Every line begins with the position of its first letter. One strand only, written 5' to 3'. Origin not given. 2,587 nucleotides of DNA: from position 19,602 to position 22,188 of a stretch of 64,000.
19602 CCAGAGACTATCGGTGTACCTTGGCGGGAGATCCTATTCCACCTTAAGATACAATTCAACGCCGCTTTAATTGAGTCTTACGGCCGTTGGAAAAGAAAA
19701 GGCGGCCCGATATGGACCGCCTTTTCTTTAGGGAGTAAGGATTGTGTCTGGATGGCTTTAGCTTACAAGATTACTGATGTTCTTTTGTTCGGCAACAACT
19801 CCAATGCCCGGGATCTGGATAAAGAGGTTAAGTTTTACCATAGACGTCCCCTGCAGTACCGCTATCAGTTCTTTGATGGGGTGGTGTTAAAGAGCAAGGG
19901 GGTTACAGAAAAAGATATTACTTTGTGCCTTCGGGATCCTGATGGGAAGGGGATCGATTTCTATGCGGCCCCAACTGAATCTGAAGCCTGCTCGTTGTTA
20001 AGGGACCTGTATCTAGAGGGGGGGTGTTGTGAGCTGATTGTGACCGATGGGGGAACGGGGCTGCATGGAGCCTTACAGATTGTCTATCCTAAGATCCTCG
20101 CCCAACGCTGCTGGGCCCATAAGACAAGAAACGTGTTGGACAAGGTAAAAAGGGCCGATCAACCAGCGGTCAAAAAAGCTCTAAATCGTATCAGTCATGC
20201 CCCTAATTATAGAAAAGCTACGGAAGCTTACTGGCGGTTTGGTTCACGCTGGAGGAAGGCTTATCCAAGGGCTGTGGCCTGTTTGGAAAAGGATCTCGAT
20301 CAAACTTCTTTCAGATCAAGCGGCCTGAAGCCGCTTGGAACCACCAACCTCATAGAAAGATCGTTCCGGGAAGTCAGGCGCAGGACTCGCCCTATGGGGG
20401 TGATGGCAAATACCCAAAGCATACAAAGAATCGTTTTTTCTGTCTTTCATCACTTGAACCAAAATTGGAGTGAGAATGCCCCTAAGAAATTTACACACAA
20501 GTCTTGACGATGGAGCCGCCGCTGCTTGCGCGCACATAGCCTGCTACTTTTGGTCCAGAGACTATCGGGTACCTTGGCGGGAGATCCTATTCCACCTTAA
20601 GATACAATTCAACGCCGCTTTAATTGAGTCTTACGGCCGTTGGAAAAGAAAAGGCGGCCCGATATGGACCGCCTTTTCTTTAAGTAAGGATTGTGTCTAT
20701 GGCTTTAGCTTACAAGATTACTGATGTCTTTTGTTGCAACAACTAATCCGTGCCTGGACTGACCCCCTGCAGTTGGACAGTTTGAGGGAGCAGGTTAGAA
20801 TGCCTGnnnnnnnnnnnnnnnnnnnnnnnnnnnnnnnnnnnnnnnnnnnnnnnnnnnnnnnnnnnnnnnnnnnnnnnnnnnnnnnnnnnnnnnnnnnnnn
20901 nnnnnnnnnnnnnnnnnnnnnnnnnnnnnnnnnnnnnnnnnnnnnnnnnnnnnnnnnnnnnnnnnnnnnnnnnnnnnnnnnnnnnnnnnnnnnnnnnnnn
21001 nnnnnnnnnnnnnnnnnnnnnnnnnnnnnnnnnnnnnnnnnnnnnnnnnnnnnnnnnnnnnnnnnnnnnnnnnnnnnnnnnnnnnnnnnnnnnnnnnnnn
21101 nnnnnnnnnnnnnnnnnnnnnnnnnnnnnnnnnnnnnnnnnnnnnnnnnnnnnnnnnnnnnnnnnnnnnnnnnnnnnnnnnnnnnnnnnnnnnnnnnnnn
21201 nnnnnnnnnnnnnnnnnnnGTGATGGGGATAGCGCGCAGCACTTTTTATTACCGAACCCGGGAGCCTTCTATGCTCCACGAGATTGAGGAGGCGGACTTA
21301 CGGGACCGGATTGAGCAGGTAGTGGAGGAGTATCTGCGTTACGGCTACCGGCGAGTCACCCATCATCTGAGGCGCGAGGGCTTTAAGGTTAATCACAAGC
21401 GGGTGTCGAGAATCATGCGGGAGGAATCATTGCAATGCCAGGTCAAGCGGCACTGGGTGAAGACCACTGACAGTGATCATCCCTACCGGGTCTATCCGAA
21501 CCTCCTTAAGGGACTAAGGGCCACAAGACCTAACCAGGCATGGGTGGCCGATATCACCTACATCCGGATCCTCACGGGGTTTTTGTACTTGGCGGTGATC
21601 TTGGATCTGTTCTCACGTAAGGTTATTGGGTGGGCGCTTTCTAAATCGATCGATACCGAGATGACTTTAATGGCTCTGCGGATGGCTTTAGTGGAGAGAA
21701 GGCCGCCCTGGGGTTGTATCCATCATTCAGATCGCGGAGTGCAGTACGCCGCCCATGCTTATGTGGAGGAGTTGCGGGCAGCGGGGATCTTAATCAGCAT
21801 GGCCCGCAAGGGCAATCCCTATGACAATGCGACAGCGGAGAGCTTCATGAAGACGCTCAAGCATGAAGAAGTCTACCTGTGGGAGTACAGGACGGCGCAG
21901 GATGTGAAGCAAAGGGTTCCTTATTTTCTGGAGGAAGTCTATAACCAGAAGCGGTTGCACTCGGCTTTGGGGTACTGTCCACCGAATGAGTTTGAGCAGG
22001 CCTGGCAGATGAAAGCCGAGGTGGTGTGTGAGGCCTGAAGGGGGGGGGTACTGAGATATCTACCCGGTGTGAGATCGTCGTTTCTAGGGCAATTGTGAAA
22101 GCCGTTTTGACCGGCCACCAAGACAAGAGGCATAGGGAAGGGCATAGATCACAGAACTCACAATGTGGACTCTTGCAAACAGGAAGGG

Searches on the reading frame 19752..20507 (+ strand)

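Call 35: search_protein_families(library=pfam, proteins=[window:19752-20507:+], max_evalue=0.001)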
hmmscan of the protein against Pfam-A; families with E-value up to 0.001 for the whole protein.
window:19752-20507:+ (251 aa): 1 family
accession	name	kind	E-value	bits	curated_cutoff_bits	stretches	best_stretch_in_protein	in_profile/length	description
PF00872.24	Transposase_mut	-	6.3e-29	101.5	21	1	20-241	142-378/379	Transposase, Mutator family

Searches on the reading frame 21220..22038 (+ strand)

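Call 35: search_protein_families(library=pfam, proteins=[window:21220-22038:+], max_evalue=0.001)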
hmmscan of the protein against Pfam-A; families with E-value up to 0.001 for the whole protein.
window:21220-22038:+ (272 aa): 4 families
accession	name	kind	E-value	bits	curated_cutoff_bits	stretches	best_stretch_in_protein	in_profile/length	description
PF00665.32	rve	-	2e-25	89.4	32.6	1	102-200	2-102/102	Integrase core domain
PF13276.12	HTH_21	-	1e-16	61.3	28.1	1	23-78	3-59/60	HTH-like domain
PF13683.12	rve_3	-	9e-13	48.2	26.5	1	189-255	2-67/67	Integrase core domain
PF13333.12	rve_2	-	1.2e-05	25.8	22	1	207-260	1-53/56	Integrase core domain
